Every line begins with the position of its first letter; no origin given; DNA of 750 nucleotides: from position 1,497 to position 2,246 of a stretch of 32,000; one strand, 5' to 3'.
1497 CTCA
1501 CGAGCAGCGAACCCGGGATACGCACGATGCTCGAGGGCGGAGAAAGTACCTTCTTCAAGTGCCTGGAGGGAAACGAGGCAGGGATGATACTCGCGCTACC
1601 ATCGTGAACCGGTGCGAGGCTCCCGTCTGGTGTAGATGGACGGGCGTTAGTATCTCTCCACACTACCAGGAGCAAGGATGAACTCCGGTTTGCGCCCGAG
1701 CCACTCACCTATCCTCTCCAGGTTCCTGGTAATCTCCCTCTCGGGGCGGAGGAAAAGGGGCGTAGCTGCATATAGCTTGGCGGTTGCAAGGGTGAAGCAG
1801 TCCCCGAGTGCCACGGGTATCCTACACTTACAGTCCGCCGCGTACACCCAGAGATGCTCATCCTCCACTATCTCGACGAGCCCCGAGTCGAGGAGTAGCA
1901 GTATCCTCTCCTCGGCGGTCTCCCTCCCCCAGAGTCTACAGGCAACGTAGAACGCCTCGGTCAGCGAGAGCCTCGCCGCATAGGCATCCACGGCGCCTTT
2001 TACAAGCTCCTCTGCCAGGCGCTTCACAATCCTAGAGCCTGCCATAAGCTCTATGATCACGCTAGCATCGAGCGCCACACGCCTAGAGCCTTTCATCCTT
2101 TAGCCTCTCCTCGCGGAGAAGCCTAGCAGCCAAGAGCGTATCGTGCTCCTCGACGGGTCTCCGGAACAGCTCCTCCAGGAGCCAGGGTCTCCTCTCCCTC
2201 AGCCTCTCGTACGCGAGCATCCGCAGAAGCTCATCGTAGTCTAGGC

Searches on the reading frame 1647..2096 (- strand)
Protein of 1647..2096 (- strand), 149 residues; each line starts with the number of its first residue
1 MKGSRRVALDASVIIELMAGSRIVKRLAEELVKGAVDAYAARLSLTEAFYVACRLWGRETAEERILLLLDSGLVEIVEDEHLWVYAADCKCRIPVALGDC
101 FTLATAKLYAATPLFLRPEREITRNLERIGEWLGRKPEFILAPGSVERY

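Call 8: search_protein_families(library=pfam, proteins=[window:1647-2096:-], max_evalue=0.01)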
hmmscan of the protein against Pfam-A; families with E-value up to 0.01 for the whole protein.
window:1647-2096:- (149 aa): 1 family
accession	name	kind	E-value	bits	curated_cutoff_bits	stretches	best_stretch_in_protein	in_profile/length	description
PF01850.27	PIN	-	3.7e-09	37.7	23.6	1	8-112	2-106/120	PIN domain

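Call 27: find_encoding_contigs(protein=window:1647-2096:-, flank=10000, max_places=4)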
Protein window:1647-2096:- (149 aa): 1 contig read that carries it; 1 place shown.
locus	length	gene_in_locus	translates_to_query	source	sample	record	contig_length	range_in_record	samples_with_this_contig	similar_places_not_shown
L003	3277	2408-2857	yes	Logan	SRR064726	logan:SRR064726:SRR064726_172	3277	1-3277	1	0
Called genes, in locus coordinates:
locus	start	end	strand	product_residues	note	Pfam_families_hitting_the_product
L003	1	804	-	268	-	?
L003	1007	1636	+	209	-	-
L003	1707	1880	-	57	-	-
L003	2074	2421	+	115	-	-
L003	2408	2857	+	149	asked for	PF01850:PIN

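Call 28: find_encoding_contigs(protein=window:1647-2078:-, flank=10000, max_places=4)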
Protein window:1647-2078:- (143 aa): 3 contigs read that carry it; 3 places shown.
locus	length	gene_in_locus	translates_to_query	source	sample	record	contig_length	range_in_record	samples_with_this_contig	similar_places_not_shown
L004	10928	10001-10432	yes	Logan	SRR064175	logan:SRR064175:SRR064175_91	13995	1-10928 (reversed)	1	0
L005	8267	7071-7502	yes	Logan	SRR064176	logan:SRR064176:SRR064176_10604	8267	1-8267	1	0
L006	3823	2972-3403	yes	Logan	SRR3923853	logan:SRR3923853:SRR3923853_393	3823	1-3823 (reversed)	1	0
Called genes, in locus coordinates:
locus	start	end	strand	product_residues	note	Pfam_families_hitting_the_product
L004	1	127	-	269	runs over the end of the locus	-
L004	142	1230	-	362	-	PF01905:DevR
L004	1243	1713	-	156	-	-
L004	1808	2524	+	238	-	PF22662:Csa3_N (weak)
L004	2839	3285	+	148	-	-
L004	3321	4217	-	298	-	-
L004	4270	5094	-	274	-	PF00005:ABC_tran, PF02463:SMC_N (faint), PF13304:AAA_21 (weak)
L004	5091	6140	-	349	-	PF01032:FecCD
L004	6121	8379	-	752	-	PF01497:Peripla_BP_2, PF13407:Peripla_BP_4 (faint), PF01497:Peripla_BP_2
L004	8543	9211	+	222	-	-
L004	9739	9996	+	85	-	-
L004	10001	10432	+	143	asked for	PF01850:PIN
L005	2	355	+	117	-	?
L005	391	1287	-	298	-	-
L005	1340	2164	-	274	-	PF00005:ABC_tran, PF02463:SMC_N (faint), PF13304:AAA_21 (weak)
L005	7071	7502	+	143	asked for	PF01850:PIN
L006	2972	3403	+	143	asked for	PF01850:PIN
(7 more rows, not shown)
